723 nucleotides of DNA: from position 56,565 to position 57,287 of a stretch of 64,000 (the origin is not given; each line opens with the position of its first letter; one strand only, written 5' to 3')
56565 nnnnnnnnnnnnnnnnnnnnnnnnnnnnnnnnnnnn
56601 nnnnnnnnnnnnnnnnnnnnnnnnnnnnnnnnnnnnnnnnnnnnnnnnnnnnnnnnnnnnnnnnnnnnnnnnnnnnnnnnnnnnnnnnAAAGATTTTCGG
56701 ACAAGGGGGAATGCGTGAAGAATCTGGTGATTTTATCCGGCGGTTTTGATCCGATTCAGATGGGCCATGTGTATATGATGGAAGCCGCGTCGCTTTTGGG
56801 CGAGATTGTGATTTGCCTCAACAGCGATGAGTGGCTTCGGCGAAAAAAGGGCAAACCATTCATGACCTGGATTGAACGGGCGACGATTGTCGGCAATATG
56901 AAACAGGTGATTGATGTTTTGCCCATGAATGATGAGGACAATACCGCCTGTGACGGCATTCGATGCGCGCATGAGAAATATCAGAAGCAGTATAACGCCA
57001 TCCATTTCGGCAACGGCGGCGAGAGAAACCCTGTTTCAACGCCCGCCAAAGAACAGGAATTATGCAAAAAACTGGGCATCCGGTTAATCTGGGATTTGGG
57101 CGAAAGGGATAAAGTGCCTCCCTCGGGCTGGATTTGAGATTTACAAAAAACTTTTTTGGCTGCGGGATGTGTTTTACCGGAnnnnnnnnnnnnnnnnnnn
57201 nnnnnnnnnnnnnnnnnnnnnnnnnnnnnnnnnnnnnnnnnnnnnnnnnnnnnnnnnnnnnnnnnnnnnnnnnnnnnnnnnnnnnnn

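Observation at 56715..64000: Type-II FAS/PKS-like lipid cluster combining KS, a Cys-less KS partner and ACP with a B12-radical SAM enzyme, an orphan ABC-2 permease, a secreted START protein and an acyl-adenylating enzyme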

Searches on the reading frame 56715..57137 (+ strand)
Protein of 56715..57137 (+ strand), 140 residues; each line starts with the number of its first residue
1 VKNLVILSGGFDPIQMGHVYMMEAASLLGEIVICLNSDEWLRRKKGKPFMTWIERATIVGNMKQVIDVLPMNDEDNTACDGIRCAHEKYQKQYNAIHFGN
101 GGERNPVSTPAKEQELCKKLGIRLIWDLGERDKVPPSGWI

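Call 3: search_protein_families(library=pfam, proteins=[window:56715-57137:+], max_evalue=0.01)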
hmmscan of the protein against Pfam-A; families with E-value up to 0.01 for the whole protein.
window:56715-57137:+ (140 aa): 1 family
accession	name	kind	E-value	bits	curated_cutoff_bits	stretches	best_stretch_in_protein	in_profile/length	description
PF01467.32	CTP_transf_like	-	1e-06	29.4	21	1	7-94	2-80/133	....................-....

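Call 6: search_protein_families(library=ncbifam, proteins=[window:56715-57137:+], max_evalue=0.01)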
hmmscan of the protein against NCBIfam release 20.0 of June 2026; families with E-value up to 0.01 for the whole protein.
window:56715-57137:+ (140 aa): 7 families
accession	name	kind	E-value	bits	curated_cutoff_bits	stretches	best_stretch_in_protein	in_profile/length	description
TIGR02199.1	rfaE_dom_II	equivalog_domain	1.3e-09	38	181.5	1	2-76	11-87/144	D-glycero-beta-D-manno-heptose 1-phosphate adenylyltransferase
TIGR00125.1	cyt_tran_rel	domain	1.2e-07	31.8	27.7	1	5-67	2-64/65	adenylyltransferase/cytidyltransferase family protein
NF001985.0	PRK00777.1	subfamily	2.7e-07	30.8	104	1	4-58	6-61/157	pantetheine-phosphate adenylyltransferase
TIGR01518.1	g3p_cytidyltrns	equivalog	4.7e-06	26.7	165.4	1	5-77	1-74/125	glycerol-3-phosphate cytidylyltransferase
NF008454.0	PRK11316.1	equivalog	9.7e-06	24.4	521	1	3-74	341-415/475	bifunctional D-glycero-beta-D-manno-heptose-7-phosphate kinase/D-glycero-beta-D-manno-heptose 1-phosphate adenylyltransferase HldE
TIGR01510.1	coaD_prev_kdtB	equivalog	0.00046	20.2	103.3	1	6-62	3-55/155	pantetheine-phosphate adenylyltransferase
NF002250.0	PRK01170.1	subfamily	0.0021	17.6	489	1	5-59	3-57/322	bifunctional pantetheine-phosphate adenylyltransferase/NTP phosphatase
